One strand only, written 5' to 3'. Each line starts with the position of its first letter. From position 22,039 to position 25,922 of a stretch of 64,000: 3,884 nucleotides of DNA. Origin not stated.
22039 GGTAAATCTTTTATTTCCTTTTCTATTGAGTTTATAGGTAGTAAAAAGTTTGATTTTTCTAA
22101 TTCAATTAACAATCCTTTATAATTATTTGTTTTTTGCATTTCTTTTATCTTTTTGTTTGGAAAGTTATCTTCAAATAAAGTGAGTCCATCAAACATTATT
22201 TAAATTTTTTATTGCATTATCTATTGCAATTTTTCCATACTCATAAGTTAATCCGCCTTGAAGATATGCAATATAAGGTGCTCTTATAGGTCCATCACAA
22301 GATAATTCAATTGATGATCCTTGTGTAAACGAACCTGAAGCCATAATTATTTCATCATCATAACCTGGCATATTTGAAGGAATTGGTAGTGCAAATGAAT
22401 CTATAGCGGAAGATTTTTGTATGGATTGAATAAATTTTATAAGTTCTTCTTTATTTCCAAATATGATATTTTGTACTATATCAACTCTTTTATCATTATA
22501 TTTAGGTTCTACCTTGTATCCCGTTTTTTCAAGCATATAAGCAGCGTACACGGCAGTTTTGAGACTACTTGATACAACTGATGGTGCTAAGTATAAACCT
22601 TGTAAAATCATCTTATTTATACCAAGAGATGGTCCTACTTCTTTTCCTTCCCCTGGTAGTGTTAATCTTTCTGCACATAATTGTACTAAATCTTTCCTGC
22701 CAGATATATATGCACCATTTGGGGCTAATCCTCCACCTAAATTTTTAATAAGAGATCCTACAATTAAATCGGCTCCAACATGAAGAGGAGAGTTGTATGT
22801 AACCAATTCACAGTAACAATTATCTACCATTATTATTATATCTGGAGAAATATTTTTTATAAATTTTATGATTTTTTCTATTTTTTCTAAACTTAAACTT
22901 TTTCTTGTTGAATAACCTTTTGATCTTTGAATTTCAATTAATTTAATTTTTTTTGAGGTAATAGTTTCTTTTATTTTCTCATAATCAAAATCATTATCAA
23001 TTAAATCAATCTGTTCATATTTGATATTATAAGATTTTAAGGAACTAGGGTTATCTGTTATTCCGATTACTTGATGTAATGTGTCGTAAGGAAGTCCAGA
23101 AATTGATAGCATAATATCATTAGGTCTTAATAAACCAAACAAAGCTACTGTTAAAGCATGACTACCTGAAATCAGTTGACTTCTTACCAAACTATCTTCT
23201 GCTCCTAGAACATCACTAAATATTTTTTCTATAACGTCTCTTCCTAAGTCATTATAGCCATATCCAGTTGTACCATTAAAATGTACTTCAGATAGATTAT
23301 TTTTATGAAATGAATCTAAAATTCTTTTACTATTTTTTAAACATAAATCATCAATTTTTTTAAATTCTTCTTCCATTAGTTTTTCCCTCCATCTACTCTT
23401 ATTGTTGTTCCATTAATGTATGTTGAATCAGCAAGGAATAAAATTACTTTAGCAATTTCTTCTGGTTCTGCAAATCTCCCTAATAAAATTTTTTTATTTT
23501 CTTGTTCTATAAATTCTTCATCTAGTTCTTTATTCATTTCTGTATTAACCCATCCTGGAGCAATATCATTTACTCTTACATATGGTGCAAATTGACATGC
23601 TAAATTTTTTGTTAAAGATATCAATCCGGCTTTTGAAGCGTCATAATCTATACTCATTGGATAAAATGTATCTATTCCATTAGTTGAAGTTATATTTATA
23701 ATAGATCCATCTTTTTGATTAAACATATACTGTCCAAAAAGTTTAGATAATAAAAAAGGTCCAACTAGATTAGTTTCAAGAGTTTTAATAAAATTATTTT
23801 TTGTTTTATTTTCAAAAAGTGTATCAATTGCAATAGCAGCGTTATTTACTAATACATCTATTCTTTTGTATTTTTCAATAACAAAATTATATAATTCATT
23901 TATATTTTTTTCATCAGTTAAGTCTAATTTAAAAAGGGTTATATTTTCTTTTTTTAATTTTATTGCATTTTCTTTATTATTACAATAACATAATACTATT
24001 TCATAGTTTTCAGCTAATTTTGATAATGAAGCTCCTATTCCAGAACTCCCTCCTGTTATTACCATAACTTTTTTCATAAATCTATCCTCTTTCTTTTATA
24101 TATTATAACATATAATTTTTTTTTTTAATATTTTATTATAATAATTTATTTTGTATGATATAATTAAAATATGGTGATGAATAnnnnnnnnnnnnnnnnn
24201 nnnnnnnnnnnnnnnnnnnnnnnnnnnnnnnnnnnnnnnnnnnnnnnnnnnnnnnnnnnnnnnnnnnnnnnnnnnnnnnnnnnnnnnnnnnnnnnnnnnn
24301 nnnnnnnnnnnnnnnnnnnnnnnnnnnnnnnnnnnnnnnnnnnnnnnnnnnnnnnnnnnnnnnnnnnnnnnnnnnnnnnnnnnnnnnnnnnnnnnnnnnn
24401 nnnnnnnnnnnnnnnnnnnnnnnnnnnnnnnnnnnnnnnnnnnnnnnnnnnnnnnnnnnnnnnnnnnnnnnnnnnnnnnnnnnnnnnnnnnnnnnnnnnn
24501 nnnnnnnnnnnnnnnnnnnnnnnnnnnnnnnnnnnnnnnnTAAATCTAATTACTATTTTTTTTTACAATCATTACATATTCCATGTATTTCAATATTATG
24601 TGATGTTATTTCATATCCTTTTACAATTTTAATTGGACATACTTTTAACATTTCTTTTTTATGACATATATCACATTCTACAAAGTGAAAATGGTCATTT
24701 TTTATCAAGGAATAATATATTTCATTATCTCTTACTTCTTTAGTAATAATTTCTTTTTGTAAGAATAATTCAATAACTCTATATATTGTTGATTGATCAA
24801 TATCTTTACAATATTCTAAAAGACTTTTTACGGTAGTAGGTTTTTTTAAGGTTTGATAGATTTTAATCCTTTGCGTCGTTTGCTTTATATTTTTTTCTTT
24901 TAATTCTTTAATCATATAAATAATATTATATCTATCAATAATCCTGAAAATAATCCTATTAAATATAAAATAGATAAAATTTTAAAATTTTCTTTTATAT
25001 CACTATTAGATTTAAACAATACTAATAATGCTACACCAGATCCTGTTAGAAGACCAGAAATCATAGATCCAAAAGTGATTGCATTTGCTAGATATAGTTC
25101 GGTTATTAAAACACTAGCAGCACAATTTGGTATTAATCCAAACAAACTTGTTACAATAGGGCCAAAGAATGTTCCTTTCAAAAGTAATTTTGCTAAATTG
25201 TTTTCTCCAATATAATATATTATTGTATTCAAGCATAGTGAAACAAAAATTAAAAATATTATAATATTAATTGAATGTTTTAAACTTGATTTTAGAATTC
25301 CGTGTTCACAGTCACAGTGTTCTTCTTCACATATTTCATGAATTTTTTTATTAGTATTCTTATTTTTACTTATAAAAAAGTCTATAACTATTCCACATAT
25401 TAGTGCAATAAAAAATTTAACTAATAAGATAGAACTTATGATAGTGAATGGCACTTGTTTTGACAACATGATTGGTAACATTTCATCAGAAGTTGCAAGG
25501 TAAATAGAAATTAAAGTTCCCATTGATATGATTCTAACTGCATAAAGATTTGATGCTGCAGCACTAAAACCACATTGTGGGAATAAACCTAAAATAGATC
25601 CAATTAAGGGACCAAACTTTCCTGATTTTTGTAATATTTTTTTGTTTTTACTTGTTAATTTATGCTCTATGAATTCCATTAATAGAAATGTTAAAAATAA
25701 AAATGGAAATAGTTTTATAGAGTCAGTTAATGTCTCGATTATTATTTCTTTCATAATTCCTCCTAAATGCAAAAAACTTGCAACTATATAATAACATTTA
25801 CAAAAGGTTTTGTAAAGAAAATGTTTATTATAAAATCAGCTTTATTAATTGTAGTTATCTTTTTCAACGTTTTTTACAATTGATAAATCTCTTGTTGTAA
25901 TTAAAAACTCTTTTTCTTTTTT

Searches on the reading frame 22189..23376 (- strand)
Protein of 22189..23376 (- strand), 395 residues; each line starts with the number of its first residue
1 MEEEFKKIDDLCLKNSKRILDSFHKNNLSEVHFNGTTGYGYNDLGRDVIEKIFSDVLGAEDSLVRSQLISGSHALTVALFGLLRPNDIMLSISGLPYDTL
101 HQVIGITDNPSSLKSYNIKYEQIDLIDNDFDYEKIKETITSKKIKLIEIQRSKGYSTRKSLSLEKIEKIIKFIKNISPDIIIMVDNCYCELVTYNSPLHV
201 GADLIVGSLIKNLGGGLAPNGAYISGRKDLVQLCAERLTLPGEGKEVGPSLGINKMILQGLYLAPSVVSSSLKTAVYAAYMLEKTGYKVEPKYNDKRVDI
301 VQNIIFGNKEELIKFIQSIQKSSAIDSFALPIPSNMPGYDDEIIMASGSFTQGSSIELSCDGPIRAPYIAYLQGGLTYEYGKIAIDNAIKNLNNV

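Call 64: search_protein_families(library=pfam, proteins=[window:22189-23376:-], max_evalue=0.001)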
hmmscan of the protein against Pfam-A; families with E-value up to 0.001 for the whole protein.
window:22189-23376:- (395 aa): 2 families
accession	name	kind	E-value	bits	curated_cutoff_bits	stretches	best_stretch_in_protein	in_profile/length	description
PF06838.17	Met_gamma_lyase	-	1.8e-167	557.4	24.2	1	2-392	13-404/405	Methionine gamma-lyase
PF01053.26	Cys_Met_Meta_PP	-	6.2e-07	28.7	27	1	24-215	29-202/381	Cys/Met metabolism PLP-dependent enzyme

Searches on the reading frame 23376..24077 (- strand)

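Call 64: search_protein_families(library=pfam, proteins=[window:23376-24077:-], max_evalue=0.001)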
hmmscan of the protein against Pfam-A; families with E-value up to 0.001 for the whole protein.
window:23376-24077:- (233 aa): 5 families
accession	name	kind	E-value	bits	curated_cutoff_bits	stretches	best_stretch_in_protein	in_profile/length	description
PF13561.12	adh_short_C2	-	3.3e-49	168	27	1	12-232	6-235/236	Enoyl-(Acyl carrier protein) reductase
PF00106.31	adh_short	-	3.7e-46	157.5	26.6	1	3-187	1-192/195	short chain dehydrogenase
PF23441.1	SDR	-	7.9e-08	32.4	27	1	46-231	63-254/258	SDR-like rossmann domain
PF08659.16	KR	-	3.2e-05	24.4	22.6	1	5-116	3-125/180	KR domain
PF01370.27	Epimerase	-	0.00058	19.8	20.9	1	5-98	1-89/240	NAD dependent epimerase/dehydratase family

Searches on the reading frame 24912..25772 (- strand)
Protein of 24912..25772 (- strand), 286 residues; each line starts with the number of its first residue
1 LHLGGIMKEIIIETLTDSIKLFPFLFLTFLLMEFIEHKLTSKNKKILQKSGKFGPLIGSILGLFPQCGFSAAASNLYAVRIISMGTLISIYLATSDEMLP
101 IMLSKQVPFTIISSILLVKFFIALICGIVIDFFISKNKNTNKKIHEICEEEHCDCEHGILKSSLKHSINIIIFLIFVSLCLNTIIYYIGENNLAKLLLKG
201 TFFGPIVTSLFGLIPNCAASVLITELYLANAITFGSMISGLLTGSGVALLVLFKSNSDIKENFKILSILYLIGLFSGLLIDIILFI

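Call 64: search_protein_families(library=pfam, proteins=[window:24912-25772:-], max_evalue=0.001)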
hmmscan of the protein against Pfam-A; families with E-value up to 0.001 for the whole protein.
window:24912-25772:- (286 aa): 1 family
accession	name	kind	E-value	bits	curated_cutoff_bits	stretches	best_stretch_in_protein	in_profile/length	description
PF11449.14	ArsP_2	-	3.5e-22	79.5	32.5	2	8-178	3-174/359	Putative, 10TM heavy-metal exporter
